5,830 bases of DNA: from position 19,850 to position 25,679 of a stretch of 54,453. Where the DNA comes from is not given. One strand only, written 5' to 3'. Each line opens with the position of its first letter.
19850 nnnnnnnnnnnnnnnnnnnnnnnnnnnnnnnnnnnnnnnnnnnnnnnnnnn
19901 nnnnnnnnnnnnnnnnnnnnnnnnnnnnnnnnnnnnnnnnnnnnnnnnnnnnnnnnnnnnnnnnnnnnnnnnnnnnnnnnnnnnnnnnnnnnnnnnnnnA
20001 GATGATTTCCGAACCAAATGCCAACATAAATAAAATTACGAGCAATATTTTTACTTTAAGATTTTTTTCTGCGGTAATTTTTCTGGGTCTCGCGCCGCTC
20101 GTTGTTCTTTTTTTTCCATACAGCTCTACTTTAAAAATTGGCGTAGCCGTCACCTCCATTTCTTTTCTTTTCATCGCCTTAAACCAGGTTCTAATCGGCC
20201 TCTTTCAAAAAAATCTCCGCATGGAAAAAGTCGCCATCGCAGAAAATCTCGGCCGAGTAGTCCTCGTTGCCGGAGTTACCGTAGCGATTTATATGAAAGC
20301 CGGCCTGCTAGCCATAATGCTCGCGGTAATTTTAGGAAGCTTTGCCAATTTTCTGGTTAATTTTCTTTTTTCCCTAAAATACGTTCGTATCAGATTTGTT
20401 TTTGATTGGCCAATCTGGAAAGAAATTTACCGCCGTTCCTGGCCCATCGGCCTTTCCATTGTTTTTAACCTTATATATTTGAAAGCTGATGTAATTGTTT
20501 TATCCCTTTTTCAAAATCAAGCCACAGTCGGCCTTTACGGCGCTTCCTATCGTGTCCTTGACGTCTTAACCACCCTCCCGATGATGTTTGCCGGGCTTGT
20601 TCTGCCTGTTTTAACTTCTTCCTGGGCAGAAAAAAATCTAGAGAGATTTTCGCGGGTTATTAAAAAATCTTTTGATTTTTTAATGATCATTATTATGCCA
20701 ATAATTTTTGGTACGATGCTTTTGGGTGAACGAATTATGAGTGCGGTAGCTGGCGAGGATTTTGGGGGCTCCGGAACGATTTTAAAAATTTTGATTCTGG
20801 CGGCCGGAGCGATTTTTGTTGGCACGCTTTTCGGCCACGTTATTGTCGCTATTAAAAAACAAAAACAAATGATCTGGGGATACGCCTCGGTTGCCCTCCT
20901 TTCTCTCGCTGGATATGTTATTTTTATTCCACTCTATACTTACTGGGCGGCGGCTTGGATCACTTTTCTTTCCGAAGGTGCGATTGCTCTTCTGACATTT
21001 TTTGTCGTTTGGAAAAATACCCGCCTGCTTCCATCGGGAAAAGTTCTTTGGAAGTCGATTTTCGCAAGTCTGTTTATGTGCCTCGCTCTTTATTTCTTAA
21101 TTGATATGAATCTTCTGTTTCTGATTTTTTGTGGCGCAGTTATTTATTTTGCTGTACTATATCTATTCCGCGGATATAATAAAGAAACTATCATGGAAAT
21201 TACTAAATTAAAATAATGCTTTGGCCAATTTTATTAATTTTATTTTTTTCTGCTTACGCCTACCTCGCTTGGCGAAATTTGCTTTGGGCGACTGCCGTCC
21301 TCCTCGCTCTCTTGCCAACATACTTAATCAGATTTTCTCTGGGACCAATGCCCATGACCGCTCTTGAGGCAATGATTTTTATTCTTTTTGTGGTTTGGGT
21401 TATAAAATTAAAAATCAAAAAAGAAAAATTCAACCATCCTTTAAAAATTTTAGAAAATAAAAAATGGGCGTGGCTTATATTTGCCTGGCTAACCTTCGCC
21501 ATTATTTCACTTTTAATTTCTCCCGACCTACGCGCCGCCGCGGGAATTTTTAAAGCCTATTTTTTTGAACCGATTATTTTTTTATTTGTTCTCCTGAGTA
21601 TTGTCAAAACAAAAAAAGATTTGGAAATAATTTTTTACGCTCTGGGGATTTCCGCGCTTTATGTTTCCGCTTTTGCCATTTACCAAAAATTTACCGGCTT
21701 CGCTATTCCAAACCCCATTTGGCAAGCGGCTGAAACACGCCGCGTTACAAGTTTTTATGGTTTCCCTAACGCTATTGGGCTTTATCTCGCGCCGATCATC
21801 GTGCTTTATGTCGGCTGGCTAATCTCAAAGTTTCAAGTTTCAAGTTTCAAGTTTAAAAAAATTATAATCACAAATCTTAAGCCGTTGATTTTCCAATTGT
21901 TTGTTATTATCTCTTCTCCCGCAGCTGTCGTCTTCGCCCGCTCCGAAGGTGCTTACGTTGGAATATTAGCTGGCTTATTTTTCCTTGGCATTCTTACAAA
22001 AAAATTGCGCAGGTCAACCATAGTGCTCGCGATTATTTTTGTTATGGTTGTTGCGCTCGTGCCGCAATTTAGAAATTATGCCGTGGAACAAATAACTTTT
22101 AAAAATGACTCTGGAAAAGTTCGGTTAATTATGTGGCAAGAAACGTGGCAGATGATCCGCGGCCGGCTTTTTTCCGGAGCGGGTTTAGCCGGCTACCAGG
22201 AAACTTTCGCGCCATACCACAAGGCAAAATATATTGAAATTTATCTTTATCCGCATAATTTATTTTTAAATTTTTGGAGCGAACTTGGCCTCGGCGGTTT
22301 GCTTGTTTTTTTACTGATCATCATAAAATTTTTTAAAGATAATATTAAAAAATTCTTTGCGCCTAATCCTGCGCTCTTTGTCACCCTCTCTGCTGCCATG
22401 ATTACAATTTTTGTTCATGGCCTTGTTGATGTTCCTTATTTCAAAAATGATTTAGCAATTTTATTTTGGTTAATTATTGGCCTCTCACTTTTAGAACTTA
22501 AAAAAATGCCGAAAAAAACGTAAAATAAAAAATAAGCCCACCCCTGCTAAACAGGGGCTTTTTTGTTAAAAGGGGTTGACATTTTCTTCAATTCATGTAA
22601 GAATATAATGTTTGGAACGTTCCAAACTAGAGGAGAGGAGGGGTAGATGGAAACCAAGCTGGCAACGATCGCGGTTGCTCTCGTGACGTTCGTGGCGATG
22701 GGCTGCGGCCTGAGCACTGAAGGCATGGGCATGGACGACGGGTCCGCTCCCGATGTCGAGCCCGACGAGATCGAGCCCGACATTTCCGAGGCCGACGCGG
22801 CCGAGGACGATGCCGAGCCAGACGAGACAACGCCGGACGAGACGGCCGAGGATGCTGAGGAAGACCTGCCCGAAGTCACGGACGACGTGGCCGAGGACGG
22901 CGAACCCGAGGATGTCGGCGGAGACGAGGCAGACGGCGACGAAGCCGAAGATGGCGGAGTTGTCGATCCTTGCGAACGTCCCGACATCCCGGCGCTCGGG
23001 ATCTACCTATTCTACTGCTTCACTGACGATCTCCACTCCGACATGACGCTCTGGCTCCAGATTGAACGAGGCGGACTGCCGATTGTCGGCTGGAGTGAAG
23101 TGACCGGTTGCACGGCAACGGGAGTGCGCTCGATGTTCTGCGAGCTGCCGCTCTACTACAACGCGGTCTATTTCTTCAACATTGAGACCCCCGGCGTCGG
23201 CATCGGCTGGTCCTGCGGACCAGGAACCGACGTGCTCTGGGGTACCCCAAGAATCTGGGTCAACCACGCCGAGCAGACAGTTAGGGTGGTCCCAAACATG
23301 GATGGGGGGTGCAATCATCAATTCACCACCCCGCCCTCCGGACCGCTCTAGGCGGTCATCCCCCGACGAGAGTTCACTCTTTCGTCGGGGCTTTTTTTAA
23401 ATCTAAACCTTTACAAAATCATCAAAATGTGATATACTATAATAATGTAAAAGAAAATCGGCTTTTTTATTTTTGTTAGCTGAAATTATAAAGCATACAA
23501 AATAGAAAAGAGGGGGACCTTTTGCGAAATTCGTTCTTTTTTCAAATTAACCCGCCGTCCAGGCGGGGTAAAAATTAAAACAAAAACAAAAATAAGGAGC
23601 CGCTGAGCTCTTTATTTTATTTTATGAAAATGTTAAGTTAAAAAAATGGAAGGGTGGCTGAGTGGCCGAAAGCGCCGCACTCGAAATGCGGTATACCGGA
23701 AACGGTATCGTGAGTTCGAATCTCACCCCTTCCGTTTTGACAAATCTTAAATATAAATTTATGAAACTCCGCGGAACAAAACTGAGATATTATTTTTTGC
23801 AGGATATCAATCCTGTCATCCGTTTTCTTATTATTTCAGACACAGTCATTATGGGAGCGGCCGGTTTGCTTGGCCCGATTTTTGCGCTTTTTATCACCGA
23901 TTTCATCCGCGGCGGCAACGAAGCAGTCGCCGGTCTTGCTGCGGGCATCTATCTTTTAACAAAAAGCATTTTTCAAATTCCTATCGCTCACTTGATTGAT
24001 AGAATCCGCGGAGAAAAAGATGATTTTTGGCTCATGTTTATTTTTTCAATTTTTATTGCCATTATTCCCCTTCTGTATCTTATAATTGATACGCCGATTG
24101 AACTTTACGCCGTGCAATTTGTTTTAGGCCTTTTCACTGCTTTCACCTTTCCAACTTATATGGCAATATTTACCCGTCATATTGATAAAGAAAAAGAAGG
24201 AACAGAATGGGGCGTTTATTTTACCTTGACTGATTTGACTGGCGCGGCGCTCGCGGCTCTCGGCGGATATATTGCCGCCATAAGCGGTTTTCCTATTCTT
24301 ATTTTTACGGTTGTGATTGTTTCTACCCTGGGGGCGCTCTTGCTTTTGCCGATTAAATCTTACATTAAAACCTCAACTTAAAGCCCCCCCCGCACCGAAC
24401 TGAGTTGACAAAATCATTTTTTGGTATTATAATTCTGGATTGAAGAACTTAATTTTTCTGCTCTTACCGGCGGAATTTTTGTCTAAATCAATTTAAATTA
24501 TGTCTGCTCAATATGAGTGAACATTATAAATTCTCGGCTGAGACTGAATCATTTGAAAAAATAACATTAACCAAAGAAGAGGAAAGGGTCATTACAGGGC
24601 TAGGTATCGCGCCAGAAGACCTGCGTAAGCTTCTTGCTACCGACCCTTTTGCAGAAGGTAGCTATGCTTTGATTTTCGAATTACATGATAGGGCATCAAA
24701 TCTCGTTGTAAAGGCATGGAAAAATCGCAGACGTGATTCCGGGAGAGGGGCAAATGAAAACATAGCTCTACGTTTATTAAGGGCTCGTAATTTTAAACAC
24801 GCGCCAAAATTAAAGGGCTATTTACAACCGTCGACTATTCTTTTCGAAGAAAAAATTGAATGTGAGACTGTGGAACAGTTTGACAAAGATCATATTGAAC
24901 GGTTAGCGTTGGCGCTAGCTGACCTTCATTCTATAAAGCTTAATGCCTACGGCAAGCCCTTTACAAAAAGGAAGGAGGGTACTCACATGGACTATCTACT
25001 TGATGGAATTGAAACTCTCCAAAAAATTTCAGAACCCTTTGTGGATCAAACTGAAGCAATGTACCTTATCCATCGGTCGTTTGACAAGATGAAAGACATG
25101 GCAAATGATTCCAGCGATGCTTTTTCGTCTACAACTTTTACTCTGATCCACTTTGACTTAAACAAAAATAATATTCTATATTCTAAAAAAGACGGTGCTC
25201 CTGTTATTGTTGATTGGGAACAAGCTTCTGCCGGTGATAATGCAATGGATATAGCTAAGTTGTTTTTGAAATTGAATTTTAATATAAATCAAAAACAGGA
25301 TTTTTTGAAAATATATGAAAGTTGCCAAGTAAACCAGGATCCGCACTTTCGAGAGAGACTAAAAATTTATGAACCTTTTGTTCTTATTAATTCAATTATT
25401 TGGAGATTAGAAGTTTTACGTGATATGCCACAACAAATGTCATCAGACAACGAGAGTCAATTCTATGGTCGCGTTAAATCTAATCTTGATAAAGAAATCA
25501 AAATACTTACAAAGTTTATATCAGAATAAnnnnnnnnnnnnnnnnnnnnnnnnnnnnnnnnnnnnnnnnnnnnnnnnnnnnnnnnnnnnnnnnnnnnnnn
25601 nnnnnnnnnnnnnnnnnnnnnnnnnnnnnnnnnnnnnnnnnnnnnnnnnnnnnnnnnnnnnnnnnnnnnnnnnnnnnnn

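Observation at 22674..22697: Islands B and C share an identical 24-nt signal-peptide segment, suggesting one dispersed high-GC lipoprotein family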

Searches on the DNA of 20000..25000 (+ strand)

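Call 7: search_dna_similar(query=window:20000-25000:+, collection=phages, mode=near)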
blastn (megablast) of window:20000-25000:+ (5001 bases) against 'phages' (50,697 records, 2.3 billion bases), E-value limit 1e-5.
No match.

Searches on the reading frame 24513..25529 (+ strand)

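Call 54: search_protein_families(library=pfam, proteins=[window:24513-25529:+], max_evalue=0.001)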
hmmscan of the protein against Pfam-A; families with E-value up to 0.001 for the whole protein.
window:24513-25529:+ (338 aa): 5 families
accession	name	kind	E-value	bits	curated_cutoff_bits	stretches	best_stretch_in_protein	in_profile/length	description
PF01636.29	APH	-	9e-13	49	23.2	1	45-258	4-219/239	Phosphotransferase enzyme family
PF01633.27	Choline_kinase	-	4.7e-10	39.7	29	1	124-269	85-223/300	Choline/ethanolamine kinase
PF19974.5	TCAD9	-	8.1e-06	25.7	40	1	202-263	290-351/429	Ternary complex associated domain 9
PF02958.26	EcKL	-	0.00032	20.6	22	1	123-268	112-281/294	Ecdysteroid kinase-like family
PF01163.29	RIO1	-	0.00068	19.7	22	0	207-243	122-156/187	RIO domain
